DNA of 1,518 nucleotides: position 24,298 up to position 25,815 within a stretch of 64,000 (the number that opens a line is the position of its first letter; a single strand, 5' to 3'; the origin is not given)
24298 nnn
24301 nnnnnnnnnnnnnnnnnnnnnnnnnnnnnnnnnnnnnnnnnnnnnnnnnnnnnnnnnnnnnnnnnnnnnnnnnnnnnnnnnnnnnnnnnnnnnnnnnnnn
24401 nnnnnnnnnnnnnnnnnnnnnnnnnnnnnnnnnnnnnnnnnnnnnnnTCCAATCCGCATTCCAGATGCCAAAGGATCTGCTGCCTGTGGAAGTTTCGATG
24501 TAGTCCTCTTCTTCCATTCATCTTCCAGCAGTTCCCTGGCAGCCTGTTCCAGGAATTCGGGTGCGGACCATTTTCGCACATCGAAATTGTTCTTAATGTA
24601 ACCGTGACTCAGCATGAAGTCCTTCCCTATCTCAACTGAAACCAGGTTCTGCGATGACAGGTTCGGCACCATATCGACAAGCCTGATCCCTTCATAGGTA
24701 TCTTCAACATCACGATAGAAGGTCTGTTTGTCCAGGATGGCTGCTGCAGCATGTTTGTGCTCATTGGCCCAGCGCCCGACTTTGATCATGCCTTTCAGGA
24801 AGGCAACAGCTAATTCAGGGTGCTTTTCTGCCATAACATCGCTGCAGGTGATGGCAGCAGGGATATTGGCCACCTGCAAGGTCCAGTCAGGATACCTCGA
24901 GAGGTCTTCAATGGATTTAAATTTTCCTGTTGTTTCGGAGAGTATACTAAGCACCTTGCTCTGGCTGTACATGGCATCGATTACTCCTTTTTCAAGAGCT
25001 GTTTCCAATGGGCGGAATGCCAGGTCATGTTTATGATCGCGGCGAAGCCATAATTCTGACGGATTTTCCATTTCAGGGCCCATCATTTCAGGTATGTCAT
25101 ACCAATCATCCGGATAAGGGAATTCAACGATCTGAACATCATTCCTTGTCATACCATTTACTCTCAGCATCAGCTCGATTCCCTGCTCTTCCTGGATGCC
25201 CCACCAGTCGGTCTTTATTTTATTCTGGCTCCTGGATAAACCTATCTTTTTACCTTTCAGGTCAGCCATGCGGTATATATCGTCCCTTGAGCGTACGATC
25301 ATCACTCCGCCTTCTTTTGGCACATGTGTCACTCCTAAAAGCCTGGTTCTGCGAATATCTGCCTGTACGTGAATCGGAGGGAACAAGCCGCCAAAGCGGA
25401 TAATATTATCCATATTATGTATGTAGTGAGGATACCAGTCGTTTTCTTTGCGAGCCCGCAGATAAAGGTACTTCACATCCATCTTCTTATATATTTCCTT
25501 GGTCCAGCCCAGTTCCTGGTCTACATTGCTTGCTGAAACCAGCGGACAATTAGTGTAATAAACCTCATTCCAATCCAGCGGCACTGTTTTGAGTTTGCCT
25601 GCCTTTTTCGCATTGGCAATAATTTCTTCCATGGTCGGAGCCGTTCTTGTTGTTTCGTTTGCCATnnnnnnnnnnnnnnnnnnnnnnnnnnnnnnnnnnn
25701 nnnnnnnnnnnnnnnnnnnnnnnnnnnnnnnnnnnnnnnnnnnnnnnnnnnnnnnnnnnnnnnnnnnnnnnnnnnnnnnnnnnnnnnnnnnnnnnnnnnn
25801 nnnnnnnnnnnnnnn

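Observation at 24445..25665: Cytoplasmic DszB-like (sulfinate desulfinase-like) protein in an anaerobe, next to the GRE locus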

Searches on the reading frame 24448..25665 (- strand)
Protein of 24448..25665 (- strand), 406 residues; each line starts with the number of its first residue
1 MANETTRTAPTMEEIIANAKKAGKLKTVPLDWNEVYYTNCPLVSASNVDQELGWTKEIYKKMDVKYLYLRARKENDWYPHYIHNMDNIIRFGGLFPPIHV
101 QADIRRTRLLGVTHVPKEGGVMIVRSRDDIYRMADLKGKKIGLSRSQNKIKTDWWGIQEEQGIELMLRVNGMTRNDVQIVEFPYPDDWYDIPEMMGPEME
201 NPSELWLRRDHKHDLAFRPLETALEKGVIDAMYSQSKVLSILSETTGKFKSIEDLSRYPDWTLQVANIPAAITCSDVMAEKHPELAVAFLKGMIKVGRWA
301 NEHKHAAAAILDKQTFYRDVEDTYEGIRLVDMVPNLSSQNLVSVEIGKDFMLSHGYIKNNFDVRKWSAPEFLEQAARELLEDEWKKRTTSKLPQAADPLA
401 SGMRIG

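Call 3: search_solved_structures(query=window:24448-25665:-, max_evalue=1, show_alignments=3)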
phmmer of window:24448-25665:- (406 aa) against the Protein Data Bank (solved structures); distinct sequences matched with E-value up to 1: 5.
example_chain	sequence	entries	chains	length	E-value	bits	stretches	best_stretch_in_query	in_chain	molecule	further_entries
2de2_A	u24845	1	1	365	3.5e-11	45.9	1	35-375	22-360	DIBENZOTHIOPHENE DESULFURIZATION ENZYME B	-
2de3_A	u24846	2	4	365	2.9e-10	42.9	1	78-375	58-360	DIBENZOTHIOPHENE DESULFURIZATION ENZYME B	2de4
3qsl_A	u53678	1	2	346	0.16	14.1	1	221-302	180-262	Putative exported protein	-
2xxs_A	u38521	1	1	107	0.48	12.5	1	75-153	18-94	PROTEIN MXIG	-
4a4y_A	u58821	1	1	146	0.85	11.7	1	75-153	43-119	PROTEIN MXIG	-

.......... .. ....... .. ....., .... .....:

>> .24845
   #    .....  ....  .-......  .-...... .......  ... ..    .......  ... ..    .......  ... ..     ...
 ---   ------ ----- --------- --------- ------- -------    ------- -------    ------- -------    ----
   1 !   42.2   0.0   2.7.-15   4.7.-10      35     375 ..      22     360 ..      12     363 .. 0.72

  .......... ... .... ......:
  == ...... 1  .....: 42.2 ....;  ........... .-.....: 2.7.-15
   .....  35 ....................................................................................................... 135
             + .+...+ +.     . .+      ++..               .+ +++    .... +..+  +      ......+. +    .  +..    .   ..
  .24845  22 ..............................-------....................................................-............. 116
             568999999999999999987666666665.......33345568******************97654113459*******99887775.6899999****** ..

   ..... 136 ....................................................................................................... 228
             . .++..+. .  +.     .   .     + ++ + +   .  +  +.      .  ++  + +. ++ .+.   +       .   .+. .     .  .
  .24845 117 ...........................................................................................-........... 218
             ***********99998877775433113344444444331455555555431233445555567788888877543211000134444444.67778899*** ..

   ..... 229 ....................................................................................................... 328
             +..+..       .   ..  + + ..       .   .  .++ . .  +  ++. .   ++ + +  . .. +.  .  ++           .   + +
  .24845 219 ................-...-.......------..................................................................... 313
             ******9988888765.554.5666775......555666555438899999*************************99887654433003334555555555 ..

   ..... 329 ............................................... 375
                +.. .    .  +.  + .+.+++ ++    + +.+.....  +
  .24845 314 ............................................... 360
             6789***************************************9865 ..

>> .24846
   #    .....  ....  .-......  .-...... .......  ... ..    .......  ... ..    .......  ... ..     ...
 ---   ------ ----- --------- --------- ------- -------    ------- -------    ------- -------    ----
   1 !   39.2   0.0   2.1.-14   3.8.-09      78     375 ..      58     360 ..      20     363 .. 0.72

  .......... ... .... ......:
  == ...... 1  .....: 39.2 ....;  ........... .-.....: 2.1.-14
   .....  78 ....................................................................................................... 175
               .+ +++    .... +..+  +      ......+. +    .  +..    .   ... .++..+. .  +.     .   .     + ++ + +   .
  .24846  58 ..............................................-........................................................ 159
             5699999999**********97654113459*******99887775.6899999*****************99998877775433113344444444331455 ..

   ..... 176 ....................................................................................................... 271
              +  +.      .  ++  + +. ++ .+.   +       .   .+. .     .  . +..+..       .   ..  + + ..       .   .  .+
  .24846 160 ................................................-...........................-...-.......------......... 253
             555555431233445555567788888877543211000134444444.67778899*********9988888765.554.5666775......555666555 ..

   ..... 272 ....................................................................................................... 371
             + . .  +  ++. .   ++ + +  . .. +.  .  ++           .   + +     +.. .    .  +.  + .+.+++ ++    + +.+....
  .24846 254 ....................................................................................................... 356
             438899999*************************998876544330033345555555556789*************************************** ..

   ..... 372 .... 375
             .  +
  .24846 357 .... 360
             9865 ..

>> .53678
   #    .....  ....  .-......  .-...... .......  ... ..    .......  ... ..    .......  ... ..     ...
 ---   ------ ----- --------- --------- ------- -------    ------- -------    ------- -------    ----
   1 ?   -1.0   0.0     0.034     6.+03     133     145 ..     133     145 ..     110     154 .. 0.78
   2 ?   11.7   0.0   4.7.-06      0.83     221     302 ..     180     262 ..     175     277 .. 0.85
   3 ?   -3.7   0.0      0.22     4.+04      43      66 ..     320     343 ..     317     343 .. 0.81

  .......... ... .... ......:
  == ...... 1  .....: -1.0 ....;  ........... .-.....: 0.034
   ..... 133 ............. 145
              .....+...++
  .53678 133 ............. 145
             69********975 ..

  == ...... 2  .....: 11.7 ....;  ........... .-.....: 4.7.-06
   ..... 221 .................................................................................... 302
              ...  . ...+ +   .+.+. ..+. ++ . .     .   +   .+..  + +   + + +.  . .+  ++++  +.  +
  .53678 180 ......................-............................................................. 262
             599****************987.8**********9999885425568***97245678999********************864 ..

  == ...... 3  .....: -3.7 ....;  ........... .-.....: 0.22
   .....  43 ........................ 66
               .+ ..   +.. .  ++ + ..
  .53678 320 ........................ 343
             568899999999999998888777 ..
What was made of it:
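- On DszB-type sulfinate desulfinase: C40 in YTNCP aligns with C27 (call 3).
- Checked: A real phmmer alignment to DszB (2de2_A, E 3.5e-11, query 35-375 against chain 22-360) reproduces every recalled block (call 3):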

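Call 4: search_protein_families(library=pfam, proteins=[window:24448-25665:-], max_evalue=1)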
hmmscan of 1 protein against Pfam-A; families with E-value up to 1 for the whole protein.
window:24448-25665:- (406 aa): 2 families
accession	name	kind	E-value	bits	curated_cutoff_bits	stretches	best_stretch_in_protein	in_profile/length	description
PF09084.16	NMT1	-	0.00037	20.9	20.5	1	121-182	76-127/216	NMT1/THI5 like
PF12974.12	Phosphonate-bd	-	0.052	13.4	27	1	117-143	84-110/242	ABC transporter, phosphonate, periplasmic substrate-binding protein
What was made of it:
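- On Pfam NMT1/THI5-like (PF09084): It scores 20.9 bits against a cutoff of 20.5, and only residues 121-182 match (call 4).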

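Call 5: search_protein_families(library=ncbifam, proteins=[window:24448-25665:-], max_evalue=1)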
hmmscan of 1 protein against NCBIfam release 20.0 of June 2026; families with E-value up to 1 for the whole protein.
window:24448-25665:- (406 aa): 5 families
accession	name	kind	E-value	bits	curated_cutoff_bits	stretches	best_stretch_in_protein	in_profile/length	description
TIGR01728.1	SsuA_fam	subfamily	2.4e-15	56.5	163.5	2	220-372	142-289/290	aliphatic sulfonate ABC transporter substrate-binding protein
TIGR01729.1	taurine_ABC_bnd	equivalog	0.049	13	304.25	0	222-295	141-208/300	taurine ABC transporter substrate-binding protein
TIGR02122.1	TRAP_TAXI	subfamily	0.061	12.2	84.35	1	108-187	111-182/320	TAXI family TRAP transporter solute-binding subunit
NF040735.1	SBP_SaoX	equivalog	0.091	11.8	300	0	118-164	79-125/330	ABC transporter substrate-binding subunit SaoX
NF008588.0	PRK11553.1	subfamily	0.15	11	299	1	93-145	84-136/319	aliphatic sulfonate ABC transporter substrate-binding protein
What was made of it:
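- On SsuA/TauA-type ABC substrate-binding protein: The taurine and SaoX models are not significant (call 5).
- There are weak NMT1 and SsuA_fam matches (calls 4, 5). SsuA_fam scores 56.5 bits against a cutoff of 163.5 (call 5).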

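Call 6: find_homologous_proteins(query=window:24448-25665:-, max_evalue=0.001)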
Query window:24448-25665:- (406 aa): 2951 proteins with E <= 0.001 among 8000 candidates; the best 120 are listed.
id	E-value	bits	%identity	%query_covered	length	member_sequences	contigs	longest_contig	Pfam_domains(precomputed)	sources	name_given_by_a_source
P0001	1.4e-277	938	100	100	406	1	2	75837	-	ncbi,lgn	ncbi:MAG: ABC transporter substrate-binding protein [Bacteroidota bacterium]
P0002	2.0e-277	938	100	100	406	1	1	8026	-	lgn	-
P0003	2.6e-276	934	99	100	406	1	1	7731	-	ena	-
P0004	3.6e-276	933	99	100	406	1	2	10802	-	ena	-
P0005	1.3e-275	932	99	100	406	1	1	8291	-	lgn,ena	-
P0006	1.9e-275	931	99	100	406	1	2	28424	-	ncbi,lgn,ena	-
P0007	1.2e-270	915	97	100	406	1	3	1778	-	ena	-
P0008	4.9e-269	910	99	97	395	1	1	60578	-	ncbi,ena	-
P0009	1.4e-268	908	96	100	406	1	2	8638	-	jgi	-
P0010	6.0e-265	896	94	100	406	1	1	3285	-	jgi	jgi:ABC-type nitrate/sulfonate/bicarbonate transport system substrate-binding protein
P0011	8.7e-264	893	94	100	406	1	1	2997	-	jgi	jgi:ABC-type nitrate/sulfonate/bicarbonate transport system substrate-binding protein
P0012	1.6e-263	892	94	100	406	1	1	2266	-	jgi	jgi:ABC-type nitrate/sulfonate/bicarbonate transport system substrate-binding protein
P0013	2.6e-262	888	94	100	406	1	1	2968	-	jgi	jgi:ABC-type nitrate/sulfonate/bicarbonate transport system substrate-binding protein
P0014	4.9e-262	887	94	100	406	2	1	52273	-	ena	-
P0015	5.9e-262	887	93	100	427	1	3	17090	-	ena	-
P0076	5.1e-247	837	89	100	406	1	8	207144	-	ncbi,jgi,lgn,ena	jgi:ABC-type nitrate/sulfonate/bicarbonate transport system substrate-binding protein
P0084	8.2e-246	833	89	100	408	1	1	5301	-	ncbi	ncbi:MAG: ABC transporter substrate-binding protein [Dissulfurispiraceae bacterium]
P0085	5.8e-245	831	90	97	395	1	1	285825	-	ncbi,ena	-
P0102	2.4e-241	819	87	100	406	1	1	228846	-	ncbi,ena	-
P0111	3.6e-239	812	86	100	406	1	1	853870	-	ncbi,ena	-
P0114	2.5e-238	809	86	99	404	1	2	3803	PF09084.17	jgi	jgi:ABC-type nitrate/sulfonate/bicarbonate transport system substrate-binding protein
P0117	8.7e-238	807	85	100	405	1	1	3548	PF09084.17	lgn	-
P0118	9.2e-238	807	86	99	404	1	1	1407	PF09084.17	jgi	jgi:ABC-type nitrate/sulfonate/bicarbonate transport system substrate-binding protein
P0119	9.2e-238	807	86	99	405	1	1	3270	PF09084.17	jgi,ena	jgi:ABC-type nitrate/sulfonate/bicarbonate transport system substrate-binding protein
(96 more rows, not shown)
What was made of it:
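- Checked: The organism: an identical protein (P0001) comes from a MAG named 'Bacteroidota bacterium' (call 6).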

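Call 9: find_encoding_contigs(protein=P0111, flank=10000, max_places=3)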
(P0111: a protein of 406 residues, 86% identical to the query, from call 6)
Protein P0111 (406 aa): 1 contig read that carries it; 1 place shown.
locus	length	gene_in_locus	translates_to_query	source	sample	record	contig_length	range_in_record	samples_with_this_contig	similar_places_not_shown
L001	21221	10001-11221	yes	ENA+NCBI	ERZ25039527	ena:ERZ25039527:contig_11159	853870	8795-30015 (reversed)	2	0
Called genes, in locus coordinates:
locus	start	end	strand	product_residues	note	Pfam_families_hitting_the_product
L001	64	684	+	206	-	PF12535:Nudix_N, PF00293:NUDIX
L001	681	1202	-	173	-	-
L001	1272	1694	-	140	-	-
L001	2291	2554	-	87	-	PF00884:Sulfatase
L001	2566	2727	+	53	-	-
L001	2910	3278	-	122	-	PF00884:Sulfatase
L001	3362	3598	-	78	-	-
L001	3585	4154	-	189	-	PF04338:DUF481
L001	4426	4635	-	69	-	-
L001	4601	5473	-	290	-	PF14391:DUF4421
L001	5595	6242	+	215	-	-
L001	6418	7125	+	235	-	-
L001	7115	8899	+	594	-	PF00342:PGI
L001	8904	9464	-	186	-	PF00196:GerE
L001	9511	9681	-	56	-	-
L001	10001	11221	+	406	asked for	-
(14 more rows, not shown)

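Call 10: find_encoding_contigs(protein=P0084, flank=10000, max_places=3)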
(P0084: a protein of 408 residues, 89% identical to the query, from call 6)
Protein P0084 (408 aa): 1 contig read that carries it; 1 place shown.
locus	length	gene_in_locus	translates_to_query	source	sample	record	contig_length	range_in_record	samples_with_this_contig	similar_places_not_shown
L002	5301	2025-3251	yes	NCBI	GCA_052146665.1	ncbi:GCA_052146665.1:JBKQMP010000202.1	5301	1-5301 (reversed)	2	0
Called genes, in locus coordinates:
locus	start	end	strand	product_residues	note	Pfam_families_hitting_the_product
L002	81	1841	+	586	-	PF00916:Sulfate_transp, PF01740:STAS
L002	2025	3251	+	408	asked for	-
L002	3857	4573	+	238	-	PF01209:Ubie_methyltran, PF08003:Methyltransf_9 (weak), PF13847:Methyltransf_31, PF08241:Methyltransf_11, PF08242:Methyltransf_12, PF13489:Methyltransf_23 (weak), PF13649:Methyltransf_25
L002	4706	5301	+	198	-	PF02525:Flavodoxin_2, PF03358:FMN_red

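Call 12: find_encoding_contigs(protein=P0085, flank=10000, max_places=2)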
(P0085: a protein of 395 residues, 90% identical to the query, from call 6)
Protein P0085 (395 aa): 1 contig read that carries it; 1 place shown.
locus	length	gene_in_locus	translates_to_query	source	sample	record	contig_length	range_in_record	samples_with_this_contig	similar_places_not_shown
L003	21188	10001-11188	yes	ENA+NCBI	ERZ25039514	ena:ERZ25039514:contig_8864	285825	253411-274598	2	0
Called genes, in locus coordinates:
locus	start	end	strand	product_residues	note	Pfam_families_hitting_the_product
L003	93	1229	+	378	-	PF25917:BSH_RND, PF25876:HH_MFP_RND, PF25885:HH_EMRA (faint), PF25944:Beta-barrel_RND, PF25967:RND-MFP_C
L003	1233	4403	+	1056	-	PF00873:ACR_tran, PF03176:MMPL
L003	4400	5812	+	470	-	PF02321:OEP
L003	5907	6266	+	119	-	-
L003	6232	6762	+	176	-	-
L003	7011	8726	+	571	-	PF01266:DAO (faint), PF03486:HI0933_like (faint), PF07992:Pyr_redox_2, PF13450:NAD_binding_8 (faint), PF13738:Pyr_redox_3, PF00070:Pyr_redox, PF02852:Pyr_redox_dim, PF00581:Rhodanese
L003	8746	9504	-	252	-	PF00196:GerE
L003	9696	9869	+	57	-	-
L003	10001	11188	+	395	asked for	-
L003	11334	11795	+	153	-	-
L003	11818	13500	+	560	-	PF01266:DAO (faint), PF03486:HI0933_like (faint), PF07992:Pyr_redox_2, PF13450:NAD_binding_8 (faint), PF13738:Pyr_redox_3 (faint), PF00070:Pyr_redox, PF02852:Pyr_redox_dim, PF00581:Rhodanese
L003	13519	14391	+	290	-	PF01758:SBF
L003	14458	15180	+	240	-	PF00916:Sulfate_transp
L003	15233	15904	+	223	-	PF00916:Sulfate_transp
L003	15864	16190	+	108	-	PF01740:STAS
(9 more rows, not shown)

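Call 13: find_encoding_contigs(protein=P0102, flank=10000, max_places=2)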
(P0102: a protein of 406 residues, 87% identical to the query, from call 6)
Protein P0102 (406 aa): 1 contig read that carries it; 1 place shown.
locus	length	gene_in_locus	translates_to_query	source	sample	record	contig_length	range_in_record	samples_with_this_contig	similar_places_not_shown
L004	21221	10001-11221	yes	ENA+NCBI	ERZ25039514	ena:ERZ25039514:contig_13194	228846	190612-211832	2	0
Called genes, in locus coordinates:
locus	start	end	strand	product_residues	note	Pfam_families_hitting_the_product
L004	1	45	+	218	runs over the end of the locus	PF00909:Ammonium_transp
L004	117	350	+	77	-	-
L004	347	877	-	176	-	PF12158:DUF3592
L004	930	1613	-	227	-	PF21948:LplA-B_cat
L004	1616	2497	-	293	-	PF16881:LIAS_N, PF04055:Radical_SAM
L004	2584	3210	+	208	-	PF12535:Nudix_N, PF00293:NUDIX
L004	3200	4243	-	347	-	PF12710:HAD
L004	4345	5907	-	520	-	PF00884:Sulfatase, PF14707:Sulfatase_C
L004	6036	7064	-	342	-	PF04338:DUF481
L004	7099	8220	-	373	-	PF14391:DUF4421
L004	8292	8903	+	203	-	-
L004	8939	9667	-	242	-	PF00196:GerE, PF08281:Sigma70_r4_2 (weak)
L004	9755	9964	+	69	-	-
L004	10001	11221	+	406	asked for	-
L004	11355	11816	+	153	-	-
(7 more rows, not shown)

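Call 14: find_encoding_contigs(protein=P0076, flank=10000, max_places=3)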
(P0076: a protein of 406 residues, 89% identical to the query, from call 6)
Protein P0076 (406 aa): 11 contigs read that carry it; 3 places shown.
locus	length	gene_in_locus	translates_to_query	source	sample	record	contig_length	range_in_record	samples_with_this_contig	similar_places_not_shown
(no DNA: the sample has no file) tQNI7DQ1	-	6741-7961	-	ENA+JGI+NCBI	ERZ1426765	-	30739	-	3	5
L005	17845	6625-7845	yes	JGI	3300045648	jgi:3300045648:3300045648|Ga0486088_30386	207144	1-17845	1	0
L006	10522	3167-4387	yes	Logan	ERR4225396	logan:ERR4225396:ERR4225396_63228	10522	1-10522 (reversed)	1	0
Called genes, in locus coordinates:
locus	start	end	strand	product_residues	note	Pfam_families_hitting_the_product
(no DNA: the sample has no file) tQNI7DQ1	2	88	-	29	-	?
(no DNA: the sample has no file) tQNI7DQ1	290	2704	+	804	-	PF02901:PFL-like, PF01228:Gly_radical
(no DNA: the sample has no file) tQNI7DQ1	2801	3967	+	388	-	PF00365:PFK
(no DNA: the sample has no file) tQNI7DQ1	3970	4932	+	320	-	PF13353:Fer4_12, PF04055:Radical_SAM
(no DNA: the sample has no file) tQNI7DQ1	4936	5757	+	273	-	-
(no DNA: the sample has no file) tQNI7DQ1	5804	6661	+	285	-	PF01758:SBF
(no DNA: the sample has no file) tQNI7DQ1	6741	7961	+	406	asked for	-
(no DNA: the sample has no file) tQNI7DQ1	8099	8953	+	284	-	-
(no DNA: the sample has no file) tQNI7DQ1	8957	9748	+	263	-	PF10677:DUF2490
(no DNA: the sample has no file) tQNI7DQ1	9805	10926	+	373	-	-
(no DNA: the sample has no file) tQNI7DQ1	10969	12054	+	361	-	PF01594:AI-2E_transport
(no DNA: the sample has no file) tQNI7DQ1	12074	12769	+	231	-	-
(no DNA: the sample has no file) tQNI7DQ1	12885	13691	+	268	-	PF13568:OMP_b-brl_2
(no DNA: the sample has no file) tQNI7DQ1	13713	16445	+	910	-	PF22422:MGH1-like_GH, PF03200:Glyco_hydro_63 (weak), PF22422:MGH1-like_GH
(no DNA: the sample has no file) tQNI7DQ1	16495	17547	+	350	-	PF08240:ADH_N, PF16912:Glu_dehyd_C, PF00107:ADH_zinc_N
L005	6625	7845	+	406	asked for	-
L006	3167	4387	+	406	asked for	-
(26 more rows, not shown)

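Call 17: search_protein_representatives(protein=window:24448-25665:-)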
Query: 406 residues. Proteins with E-value up to 0.001 (for the whole library): 924; up to 1e-10: 531; up to 1e-30: 146. The best 150 are listed.
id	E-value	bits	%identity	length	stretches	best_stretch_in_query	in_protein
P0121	5.3e-195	664.5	74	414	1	22-406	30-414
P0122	1.2e-152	525.0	85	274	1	133-406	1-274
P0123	2.1e-122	425.4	67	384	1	23-293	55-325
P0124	2.2e-100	352.9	74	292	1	26-225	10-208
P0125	3.3e-90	319.4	44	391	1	35-396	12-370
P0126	4.3e-90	319.0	62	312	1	23-256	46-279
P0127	8.1e-87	308.2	43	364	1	32-379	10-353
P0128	5.0e-86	305.6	52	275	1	118-384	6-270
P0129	1.4e-85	304.1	46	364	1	15-376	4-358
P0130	2.0e-85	303.6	59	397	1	122-392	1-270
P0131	9.7e-83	294.8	66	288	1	150-363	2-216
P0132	1.5e-82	294.1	50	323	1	34-311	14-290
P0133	1.8e-82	293.8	78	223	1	66-226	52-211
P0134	4.6e-81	289.2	84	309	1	207-362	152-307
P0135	4.2e-80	286.1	67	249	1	28-209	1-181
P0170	1.6e-54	201.8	33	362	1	26-376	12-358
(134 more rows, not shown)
